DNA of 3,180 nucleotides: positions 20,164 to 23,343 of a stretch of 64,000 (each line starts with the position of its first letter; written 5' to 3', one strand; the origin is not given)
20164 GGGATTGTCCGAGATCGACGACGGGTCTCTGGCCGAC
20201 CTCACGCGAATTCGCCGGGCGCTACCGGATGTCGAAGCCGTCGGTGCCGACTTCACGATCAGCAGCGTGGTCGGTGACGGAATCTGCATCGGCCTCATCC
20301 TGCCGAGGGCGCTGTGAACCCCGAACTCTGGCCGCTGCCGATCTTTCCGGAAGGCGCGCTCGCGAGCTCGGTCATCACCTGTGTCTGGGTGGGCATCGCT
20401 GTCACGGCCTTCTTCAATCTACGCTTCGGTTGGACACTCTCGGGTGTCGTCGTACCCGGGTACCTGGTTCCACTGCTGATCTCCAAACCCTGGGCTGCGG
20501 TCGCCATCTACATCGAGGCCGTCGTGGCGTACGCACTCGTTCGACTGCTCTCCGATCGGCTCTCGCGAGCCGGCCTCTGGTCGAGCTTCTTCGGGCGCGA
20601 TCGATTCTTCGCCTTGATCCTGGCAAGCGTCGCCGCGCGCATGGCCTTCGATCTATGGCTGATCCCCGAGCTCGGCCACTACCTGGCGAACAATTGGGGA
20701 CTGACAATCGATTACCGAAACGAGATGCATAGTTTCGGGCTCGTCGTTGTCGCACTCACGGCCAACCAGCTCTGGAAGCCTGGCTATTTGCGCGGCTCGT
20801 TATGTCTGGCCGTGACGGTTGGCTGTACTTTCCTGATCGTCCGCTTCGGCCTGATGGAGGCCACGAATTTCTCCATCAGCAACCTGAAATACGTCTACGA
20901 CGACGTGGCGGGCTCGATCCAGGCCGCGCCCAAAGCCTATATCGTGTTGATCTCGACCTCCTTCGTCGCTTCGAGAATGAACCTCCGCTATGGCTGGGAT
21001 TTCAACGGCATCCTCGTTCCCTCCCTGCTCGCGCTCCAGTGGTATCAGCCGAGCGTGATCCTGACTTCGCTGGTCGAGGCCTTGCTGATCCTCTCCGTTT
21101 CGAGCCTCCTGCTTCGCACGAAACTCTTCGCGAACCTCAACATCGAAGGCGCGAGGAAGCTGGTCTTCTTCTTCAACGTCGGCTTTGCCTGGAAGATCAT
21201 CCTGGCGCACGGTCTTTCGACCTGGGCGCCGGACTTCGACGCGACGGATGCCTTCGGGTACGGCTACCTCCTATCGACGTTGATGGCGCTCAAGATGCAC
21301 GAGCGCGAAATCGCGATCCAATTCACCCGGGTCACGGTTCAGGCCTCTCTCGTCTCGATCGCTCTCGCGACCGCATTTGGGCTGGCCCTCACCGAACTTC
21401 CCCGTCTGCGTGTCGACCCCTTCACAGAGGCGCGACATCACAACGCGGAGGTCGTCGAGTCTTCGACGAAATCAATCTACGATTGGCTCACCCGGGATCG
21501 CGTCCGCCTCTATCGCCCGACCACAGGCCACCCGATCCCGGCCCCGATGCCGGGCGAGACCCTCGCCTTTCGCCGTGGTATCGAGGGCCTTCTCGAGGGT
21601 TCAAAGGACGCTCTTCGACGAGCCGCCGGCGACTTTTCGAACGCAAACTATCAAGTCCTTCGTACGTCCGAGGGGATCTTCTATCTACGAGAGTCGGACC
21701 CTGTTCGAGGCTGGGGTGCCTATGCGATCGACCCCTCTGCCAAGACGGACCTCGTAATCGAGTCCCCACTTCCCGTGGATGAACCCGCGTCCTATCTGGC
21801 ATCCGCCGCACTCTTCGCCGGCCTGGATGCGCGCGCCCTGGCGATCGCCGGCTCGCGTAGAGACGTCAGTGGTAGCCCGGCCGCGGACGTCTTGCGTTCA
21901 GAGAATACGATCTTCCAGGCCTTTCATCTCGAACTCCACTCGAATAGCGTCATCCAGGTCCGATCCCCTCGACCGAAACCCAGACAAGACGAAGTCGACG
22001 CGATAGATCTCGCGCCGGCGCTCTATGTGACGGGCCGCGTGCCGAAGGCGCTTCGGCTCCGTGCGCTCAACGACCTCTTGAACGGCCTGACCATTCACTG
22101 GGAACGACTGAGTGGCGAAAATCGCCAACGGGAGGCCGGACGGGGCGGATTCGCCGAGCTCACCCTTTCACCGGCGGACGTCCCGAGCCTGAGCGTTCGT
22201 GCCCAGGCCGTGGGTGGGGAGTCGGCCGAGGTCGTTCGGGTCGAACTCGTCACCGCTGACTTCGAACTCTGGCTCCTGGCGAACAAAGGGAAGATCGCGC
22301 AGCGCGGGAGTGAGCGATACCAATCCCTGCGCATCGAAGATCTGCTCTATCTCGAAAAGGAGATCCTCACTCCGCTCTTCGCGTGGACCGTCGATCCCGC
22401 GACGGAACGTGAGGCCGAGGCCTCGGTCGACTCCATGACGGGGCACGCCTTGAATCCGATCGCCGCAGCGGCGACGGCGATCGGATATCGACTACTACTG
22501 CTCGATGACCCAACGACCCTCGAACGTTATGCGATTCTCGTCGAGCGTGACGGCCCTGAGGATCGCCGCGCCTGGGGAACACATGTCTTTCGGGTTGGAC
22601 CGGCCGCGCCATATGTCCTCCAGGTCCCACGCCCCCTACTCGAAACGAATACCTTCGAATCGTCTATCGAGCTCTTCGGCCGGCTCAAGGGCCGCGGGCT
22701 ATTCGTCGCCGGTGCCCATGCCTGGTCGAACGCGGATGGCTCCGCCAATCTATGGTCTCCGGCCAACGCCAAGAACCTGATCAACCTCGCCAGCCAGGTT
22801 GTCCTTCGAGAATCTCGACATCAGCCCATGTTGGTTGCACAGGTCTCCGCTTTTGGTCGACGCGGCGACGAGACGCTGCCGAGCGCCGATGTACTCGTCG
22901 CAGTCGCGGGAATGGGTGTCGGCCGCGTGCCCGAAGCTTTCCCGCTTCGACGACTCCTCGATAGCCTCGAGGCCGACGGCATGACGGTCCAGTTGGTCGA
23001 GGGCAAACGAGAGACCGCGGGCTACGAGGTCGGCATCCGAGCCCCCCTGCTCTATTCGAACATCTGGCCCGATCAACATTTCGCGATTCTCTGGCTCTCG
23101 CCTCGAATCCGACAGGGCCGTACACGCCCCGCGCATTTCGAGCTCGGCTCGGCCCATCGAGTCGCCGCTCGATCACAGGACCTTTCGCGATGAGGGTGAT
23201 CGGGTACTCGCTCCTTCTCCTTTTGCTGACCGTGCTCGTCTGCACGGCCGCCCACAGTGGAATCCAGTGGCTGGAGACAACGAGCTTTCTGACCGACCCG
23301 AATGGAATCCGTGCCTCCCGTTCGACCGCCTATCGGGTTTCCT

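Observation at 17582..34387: Seven-gene, fully translationally coupled operon: a non-canonical, envelope-spanning PgsB/PgsC-type polyamide (poly-gamma-glutamate-like) synthesis and export system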

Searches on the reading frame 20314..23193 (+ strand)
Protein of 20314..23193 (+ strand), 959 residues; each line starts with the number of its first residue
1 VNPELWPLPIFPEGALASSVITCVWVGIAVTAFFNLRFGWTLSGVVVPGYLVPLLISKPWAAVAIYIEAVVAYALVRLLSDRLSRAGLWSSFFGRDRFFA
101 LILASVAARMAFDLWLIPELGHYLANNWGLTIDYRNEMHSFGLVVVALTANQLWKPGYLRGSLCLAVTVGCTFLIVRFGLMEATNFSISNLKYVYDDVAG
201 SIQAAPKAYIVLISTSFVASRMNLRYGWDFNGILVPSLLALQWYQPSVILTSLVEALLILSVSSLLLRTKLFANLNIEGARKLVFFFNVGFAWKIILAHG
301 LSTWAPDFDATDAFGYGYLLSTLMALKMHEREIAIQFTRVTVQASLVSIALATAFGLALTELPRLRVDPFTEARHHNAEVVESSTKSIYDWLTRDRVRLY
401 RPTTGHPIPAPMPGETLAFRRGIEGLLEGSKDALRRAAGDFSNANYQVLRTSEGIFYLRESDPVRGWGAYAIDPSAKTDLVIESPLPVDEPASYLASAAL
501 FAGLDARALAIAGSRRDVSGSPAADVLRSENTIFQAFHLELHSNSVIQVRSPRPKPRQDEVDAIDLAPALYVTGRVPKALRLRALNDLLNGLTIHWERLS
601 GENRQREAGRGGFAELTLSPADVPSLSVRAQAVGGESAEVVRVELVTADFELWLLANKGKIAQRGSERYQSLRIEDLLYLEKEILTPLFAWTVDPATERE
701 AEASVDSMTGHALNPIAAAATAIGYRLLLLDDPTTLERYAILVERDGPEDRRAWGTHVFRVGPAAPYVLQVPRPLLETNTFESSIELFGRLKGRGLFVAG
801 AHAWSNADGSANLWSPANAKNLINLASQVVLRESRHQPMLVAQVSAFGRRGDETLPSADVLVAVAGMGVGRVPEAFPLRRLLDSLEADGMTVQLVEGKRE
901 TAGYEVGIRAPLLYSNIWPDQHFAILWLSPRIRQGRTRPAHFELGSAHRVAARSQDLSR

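Call 3: search_protein_families(library=pfam, proteins=[window:20314-23193:+], max_evalue=0.01)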
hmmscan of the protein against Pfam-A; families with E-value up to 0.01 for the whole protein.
window:20314-23193:+ (959 aa): 1 family
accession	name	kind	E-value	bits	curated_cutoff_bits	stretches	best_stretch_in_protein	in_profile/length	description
PF14102.11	Caps_synth_CapC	-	6.7e-40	136.7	27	2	26-160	1-117/119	Capsule biosynthesis CapC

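Call 4: search_protein_families(library=ncbifam, proteins=[window:20314-23193:+], max_evalue=0.01)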
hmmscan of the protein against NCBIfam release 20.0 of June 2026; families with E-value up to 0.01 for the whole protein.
window:20314-23193:+ (959 aa): 1 family
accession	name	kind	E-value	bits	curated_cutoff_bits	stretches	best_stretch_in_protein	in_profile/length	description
TIGR04011.1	poly_gGlu_PgsC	equivalog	1.3e-15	57.9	96.45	2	25-160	2-119/132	poly-gamma-glutamate biosynthesis protein PgsC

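Call 10: search_solved_structures(query=window:20314-23193:+, max_evalue=1)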
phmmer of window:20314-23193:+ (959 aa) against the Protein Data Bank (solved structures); distinct sequences matched with E-value up to 1: 0.

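Call 24: find_homologous_proteins(query=window:20314-23193:+, max_evalue=0.00001)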
Query window:20314-23193:+ (959 aa): 1412 proteins with E <= 0.00001 among 8000 candidates; the best 120 are listed.
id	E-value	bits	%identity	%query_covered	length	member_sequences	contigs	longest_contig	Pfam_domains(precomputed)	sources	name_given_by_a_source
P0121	0.0e+0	2145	100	100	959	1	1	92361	PF14102.12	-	-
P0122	0.0e+0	1589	76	97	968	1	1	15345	PF14102.12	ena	-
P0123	0.0e+0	1566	75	97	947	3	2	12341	PF14102.12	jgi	-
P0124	0.0e+0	1557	75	97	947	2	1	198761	PF14102.12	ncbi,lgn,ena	-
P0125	0.0e+0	1547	74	98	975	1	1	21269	PF14102.12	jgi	jgi:hypothetical protein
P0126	0.0e+0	1546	74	97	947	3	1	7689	PF14102.12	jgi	jgi:hypothetical protein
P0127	0.0e+0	1545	75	97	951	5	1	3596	PF14102.12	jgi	-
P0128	0.0e+0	1518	74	95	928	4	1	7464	PF14102.12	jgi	jgi:hypothetical protein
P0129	0.0e+0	1497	72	97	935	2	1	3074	PF14102.12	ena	-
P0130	0.0e+0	1455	70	98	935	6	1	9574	PF14102.12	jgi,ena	-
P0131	0.0e+0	1188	60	97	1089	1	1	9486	PF14102.12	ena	-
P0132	5.9e-256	870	47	99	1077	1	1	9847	PF14102.12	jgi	jgi:hypothetical protein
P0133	3.3e-255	868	46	99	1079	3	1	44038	PF14102.12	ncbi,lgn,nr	ncbi:MAG: poly-gamma-glutamate biosynthesis protein PgsC/CapC [Candidatus Thiodiazotropha sp. (ex Du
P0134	6.4e-255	867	44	100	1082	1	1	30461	PF14102.12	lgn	-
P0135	6.3e-254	863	44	98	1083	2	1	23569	PF14102.12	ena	-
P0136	1.5e-250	852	44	100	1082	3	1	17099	PF14102.12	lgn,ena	-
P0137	6.1e-250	850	44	100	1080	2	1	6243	PF14102.12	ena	-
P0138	1.6e-249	849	46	97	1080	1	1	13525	PF14102.12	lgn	-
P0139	2.6e-249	848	46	97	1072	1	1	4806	PF14102.12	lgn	-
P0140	3.3e-249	848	45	97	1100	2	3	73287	PF14102.12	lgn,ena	-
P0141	3.6e-249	848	45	99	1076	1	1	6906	PF14102.12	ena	-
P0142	5.9e-249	847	45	97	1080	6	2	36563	PF14102.12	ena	-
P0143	7.5e-249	847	44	99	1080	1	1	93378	PF14102.12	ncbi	-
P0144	9.7e-249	846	46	97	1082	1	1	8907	PF14102.12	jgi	jgi:hypothetical protein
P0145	1.8e-248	845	45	99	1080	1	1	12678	PF14102.12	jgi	jgi:hypothetical protein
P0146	1.8e-247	842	45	99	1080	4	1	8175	PF14102.12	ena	-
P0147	4.7e-246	837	45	97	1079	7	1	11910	PF14102.12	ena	-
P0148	5.8e-246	837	45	100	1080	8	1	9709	PF14102.12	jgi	jgi:hypothetical protein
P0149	1.1e-245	836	44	97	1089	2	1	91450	PF14102.12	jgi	-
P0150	1.3e-245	836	46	97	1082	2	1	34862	PF14102.12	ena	-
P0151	1.8e-245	835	45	97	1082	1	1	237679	PF14102.12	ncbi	-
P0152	2.7e-245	835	46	97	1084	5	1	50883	PF14102.12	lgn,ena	-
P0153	8.9e-245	833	44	100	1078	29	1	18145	PF14102.12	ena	-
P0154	1.1e-244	833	44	99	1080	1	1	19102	PF14102.12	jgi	jgi:hypothetical protein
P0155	1.4e-244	832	45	99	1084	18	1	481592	PF14102.12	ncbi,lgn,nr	ncbi:MAG: poly-gamma-glutamate biosynthesis protein PgsC/CapC [Candidatus Thiodiazotropha sp. (ex Lu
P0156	1.9e-244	832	47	97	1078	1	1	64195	PF14102.12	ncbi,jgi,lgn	-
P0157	4.4e-244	831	45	99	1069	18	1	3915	PF14102.12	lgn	-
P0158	7.3e-244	830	44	99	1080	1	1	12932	PF14102.12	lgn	-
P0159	3.3e-243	828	46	97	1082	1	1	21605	PF14102.12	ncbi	-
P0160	4.3e-243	828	45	97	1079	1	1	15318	PF14102.12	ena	-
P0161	7.7e-243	827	43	99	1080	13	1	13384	PF14102.12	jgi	jgi:hypothetical protein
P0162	2.7e-242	825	44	97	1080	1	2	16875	PF14102.12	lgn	-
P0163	1.5e-241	822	45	99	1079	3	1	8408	PF14102.12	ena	-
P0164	1.7e-241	822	44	97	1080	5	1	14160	PF14102.12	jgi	jgi:hypothetical protein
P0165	2.5e-241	822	45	97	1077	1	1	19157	PF14102.12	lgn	-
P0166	4.7e-241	821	44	97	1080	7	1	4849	PF14102.12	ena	-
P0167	4.8e-241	821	44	98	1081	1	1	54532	PF14102.12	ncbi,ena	-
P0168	1.0e-240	820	46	97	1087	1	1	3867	PF14102.12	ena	-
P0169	1.2e-240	820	44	97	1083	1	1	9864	PF14102.12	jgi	jgi:hypothetical protein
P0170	2.9e-240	818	44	97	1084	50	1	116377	PF14102.12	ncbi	ncbi:MAG: poly-gamma-glutamate biosynthesis protein PgsC/CapC [Candidatus Thiodiazotropha endolucini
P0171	3.4e-240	818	45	97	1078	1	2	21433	PF14102.12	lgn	-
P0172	3.4e-240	818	42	100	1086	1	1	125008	PF14102.12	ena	-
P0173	5.0e-240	817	44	98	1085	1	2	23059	PF14102.12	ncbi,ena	-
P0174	9.8e-239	813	43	100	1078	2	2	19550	PF14102.12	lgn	-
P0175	2.1e-238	812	44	99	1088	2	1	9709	PF14102.12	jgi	-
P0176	2.7e-238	812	45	97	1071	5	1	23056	PF14102.12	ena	-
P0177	3.1e-238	811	45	97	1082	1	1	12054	PF14102.12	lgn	-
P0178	4.1e-238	811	45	99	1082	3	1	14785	PF14102.12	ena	-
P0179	1.4e-237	809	44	97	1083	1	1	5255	PF14102.12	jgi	-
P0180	2.8e-237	808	44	98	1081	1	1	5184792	PF14102.12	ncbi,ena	-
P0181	1.3e-236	806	43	97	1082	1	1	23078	PF14102.12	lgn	-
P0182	2.5e-236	805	43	99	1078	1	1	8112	PF14102.12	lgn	-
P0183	3.5e-236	805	44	98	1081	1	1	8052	PF14102.12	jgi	-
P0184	8.7e-236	803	43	97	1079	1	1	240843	PF14102.12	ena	-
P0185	9.1e-236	803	42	99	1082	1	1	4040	PF14102.12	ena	-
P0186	2.0e-235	802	42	99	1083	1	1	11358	PF14102.12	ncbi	-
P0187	2.2e-235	802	44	97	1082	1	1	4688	PF14102.12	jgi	jgi:hypothetical protein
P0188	2.6e-235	802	43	97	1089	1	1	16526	PF14102.12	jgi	jgi:hypothetical protein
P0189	5.2e-235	801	43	99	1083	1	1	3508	PF14102.12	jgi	jgi:hypothetical protein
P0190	6.9e-235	800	43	98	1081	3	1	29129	PF14102.12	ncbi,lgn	ncbi:MAG: poly-gamma-glutamate biosynthesis protein PgsC/CapC [Mariprofundaceae bacterium]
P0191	8.3e-235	800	42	99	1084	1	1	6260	PF14102.12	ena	-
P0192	9.5e-235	800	43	97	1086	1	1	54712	PF14102.12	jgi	jgi:gamma-polyglutamate biosynthesis protein CapC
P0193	2.3e-234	799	43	97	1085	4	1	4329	PF14102.12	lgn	-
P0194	2.4e-234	799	45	97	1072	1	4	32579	PF14102.12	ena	-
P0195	2.7e-234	798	44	97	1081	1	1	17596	PF14102.12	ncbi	-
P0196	3.5e-234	798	45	97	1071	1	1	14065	PF14102.12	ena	-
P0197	4.2e-234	798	41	100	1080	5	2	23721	PF14102.12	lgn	-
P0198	5.2e-234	798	43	97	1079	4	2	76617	PF14102.12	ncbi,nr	ncbi:MAG: poly-gamma-glutamate biosynthesis protein PgsC/CapC [Gammaproteobacteria bacterium]|nr:pol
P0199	8.5e-234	797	45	97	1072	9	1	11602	PF14102.12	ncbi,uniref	ncbi:hypothetical protein MNBD_GAMMA14-848 [hydrothermal vent metagenome]|uniref:Capsule biosynthesi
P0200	1.2e-233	796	46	97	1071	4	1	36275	PF14102.12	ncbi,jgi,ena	-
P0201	4.4e-233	794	44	97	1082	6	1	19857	PF14102.12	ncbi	-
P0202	6.9e-233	794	42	97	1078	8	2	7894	PF14102.12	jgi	-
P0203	7.3e-233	794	43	98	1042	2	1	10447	PF14102.12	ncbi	ncbi:hypothetical protein MNBD_GAMMA18-1152, partial [hydrothermal vent metagenome]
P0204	2.6e-232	792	43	96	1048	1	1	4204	PF14102.12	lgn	-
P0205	2.7e-232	792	45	97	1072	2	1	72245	PF14102.12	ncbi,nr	ncbi:MAG: poly-gamma-glutamate biosynthesis protein PgsC/CapC [Candidatus Contendobacter sp.]|nr:pol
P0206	4.4e-232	791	41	99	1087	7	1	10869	PF14102.12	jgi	jgi:gamma-polyglutamate biosynthesis protein CapC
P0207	6.1e-232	791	45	97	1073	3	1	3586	PF14102.12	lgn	-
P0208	9.0e-232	790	42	97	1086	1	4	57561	PF14102.12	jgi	-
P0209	2.2e-231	789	43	97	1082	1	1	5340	PF14102.12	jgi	jgi:hypothetical protein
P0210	3.6e-231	788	42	99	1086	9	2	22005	PF14102.12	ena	-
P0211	5.0e-231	788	43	97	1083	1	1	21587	PF14102.12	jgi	jgi:hypothetical protein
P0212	5.4e-231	788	42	95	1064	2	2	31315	PF14102.12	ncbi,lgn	-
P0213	9.3e-231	787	43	97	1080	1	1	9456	PF14102.12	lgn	-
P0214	1.2e-230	786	43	98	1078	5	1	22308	PF14102.12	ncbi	-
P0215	1.7e-230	786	43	97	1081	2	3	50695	PF14102.12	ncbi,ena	-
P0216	1.8e-230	786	44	97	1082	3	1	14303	PF14102.12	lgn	-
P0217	2.1e-230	786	44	97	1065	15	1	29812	PF14102.12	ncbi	-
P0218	2.8e-230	785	42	99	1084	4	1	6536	PF14102.12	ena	-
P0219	2.8e-230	785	43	97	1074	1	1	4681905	PF14102.12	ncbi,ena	-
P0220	3.2e-230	785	44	99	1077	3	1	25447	PF14102.12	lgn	-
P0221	4.0e-230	785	43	98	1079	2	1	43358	PF14102.12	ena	-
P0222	5.3e-230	784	44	97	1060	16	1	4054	PF14102.12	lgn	-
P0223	8.0e-230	784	42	97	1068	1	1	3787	PF14102.12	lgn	-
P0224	2.2e-229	782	44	97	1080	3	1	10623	PF14102.12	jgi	jgi:hypothetical protein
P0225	3.5e-229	782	44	97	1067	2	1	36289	PF14102.12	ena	-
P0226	4.5e-229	781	41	100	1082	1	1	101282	PF14102.12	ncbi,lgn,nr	ncbi:MAG: hypothetical protein HOP23_01110 [Methylococcaceae bacterium]|nr:hypothetical protein [Met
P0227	5.1e-229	781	44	97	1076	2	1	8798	PF14102.12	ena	-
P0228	6.0e-229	781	44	100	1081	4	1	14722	PF14102.12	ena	-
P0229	6.3e-229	781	42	97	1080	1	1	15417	PF14102.12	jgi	-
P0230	6.9e-229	781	43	99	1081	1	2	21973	PF14102.12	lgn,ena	-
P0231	7.7e-229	780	43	97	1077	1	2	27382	PF14102.12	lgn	-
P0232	9.4e-229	780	41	99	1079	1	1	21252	PF14102.12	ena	-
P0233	1.0e-228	780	44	97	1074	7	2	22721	PF14102.12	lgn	-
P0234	1.1e-228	780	45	98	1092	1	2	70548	PF14102.12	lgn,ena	-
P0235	1.2e-228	780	43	97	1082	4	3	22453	PF14102.12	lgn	-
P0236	1.9e-228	779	45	97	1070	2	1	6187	PF14102.12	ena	-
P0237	2.9e-228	779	42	99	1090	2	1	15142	PF14102.12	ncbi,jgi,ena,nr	ncbi:MAG: poly-gamma-glutamate biosynthesis protein PgsC/CapC [Nitrosomonas sp.]|nr:poly-gamma-gluta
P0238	4.1e-228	778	45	97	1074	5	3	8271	PF14102.12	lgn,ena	-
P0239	4.8e-228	778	45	97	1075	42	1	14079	PF14102.12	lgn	-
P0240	5.0e-228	778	44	97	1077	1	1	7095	PF14102.12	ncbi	-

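Call 26: find_related_loci(query=A1, collection=genome_contigs, flank=10000)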
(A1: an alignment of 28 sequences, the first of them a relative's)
Query A1 (959 aa) in genome_contigs; peptide patterns used: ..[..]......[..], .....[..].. (x = any residue, [..] = any of these).
373 stretches matched a pattern; 312 encode a relative of the query (tblastn E <= 1e-3); the best 80 are kept; 80 distinct loci.
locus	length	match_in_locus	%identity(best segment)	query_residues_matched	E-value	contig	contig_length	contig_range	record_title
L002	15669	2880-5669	75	4-933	0e+0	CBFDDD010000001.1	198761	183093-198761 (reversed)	MAG TPA_asm: uncultured Myxococcales bacterium isolate SRR26215691_binner13_Refined_41 genome assembly, contig: ERZ25073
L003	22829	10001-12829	44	3-933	0e+0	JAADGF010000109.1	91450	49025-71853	MAG: Gammaproteobacteria bacterium isolate M_MetaBat.104 contig-127_92, whole genome shotgun sequence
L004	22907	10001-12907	45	4-957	0e+0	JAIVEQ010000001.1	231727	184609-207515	MAG: Candidatus Thiodiazotropha sp. isolate LCAP3_T1 c_000000000001, whole genome shotgun sequence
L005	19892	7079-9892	46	8-935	0e+0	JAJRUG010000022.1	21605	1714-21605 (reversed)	MAG: Gammaproteobacteria bacterium isolate Dive96_bin10.163 k141_818280, whole genome shotgun sequence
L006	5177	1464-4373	44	4-957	0e+0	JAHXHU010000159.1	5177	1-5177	MAG: Candidatus Thiodiazotropha sp. (ex Ustalcina ferruginea) isolate L011_Th1 c_000000000320, whole genome shotgun sequ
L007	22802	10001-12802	45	8-933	0e+0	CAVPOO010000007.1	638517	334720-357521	MAG: uncultured Gammaproteobacteria bacterium isolate MFD09779.bin.2.228 genome assembly, contig: contig_18002, whole ge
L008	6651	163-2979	45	4-933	0e+0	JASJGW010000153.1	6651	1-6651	MAG: Gammaproteobacteria bacterium isolate ChS5.bin.15 ChesSed_k141_184426, whole genome shotgun sequence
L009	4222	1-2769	45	20-933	0e+0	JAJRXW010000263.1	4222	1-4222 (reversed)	MAG: Gammaproteobacteria bacterium isolate Dive96_bin3.196 k141_3456355, whole genome shotgun sequence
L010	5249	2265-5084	44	4-933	0e+0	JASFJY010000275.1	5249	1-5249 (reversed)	MAG: Chromatiales bacterium isolate D0608U12metaG_Bin_322 D0608U12metaG_FD_scaffold_3742_c1, whole genome shotgun sequen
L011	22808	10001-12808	47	4-934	0e+0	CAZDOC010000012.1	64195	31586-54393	MAG TPA_asm: uncultured Gammaproteobacteria bacterium isolate SRP216583_co2_167 genome assembly, contig: NODE_183_length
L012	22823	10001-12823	44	4-933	0e+0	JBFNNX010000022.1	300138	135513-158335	MAG: Candidatus Thiodiazotropha sp. isolate ctemesantah040_SYM1 c_000000000006, whole genome shotgun sequence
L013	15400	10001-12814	42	5-933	0e+0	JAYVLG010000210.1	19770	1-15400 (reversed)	MAG: Sulfurirhabdus sp. isolate GL54_UP_metabat_36 GL54_UP_metabat_36_209, whole genome shotgun sequence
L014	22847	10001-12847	44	8-947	0e+0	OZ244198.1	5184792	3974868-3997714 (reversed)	MAG: Arenicellales bacterium isolate acf98f22-c3a9-4478-9d88-117e57475e35 genome assembly, chromosome: 1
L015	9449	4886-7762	43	4-944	0e+0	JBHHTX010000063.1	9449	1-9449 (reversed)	MAG: Mariprofundaceae bacterium isolate S.9.sp1_bin.51 NODE_1226_length_9449_cov_5.008410, whole genome shotgun sequence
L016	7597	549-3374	43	1-934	0e+0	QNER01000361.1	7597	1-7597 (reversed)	MAG: Candidatus Parabeggiatoa sp. nov. 1 isolate B3_G6 B3_Guay6_scaffold_09517, whole genome shotgun sequence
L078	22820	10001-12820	39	5-952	0e+0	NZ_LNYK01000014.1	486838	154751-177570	Legionella londiniensis strain ATCC 49505 Llon_ctg014, whole genome shotgun sequence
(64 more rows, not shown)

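Call 30: search_protein_families(library=pfam, proteins=[L078:13215-15686:+, L014:13228-15669:+, L078:15668-16570:+, L078:16567-19908:+, L078:19896-22082:+, L014:16539-21677:+, L078:7941-9998:+, L014:6634-9372:+], max_evalue=0.1)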
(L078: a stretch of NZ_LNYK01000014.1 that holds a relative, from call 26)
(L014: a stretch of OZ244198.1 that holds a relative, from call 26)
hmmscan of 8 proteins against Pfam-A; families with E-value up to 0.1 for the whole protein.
L078:13215-15686:+ (823 aa): 1 family
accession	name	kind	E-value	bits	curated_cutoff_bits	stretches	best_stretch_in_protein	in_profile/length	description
PF23197.1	IG_AIR9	-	0.0091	16.3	27.5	1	185-235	33-83/87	AIR9 A9 domain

L014:13228-15669:+ (813 aa): 1 family
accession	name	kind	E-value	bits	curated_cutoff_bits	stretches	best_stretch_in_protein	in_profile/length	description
PF15797.10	DUF4706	-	0.057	14.2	27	0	168-217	5-54/108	Domain of unknown function (DUF4706)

L078:15668-16570:+ (300 aa): 0 families

L078:16567-19908:+ (1113 aa): 2 families
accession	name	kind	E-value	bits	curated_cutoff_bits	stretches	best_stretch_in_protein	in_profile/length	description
PF19867.5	DUF6340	-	0.025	14.2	26.4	1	672-713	205-247/258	Family of unknown function (DUF6340)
PF12895.13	ANAPC3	-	0.087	13.6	27.2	0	838-887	21-69/82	Anaphase-promoting complex, cyclosome, subunit 3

L078:19896-22082:+ (728 aa): 0 families

L014:16539-21677:+ (1712 aa): 1 family
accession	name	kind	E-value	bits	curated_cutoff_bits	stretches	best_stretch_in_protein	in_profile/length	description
PF24575.1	TPR_Slam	-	0.094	13.6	35.2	0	785-838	15-73/104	Surface lipoprotein assembly modifier, N-terminal TPR repeats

L078:7941-9998:+ (685 aa): 2 families
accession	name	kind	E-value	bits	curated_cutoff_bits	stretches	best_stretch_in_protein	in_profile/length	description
PF05226.16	CHASE2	-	1.9e-10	41.2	26.3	1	25-288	3-250/257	CHASE2 domain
PF13492.12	GAF_3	-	0.04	14.8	27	1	382-505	3-125/129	GAF domain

L014:6634-9372:+ (912 aa): 3 families
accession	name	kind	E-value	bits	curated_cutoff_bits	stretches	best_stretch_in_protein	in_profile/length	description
PF00512.31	HisKA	-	0.00017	22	26.9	1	691-750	2-60/66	His Kinase A (phospho-acceptor) domain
PF09351.15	DUF1993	-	0.027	14.9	23.4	0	354-403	9-58/161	Domain of unknown function (DUF1993)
PF02518.31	HATPase_c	-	0.063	14.2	26.4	0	818-904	13-108/111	Histidine kinase-, DNA gyrase B-, and HSP90-like ATPase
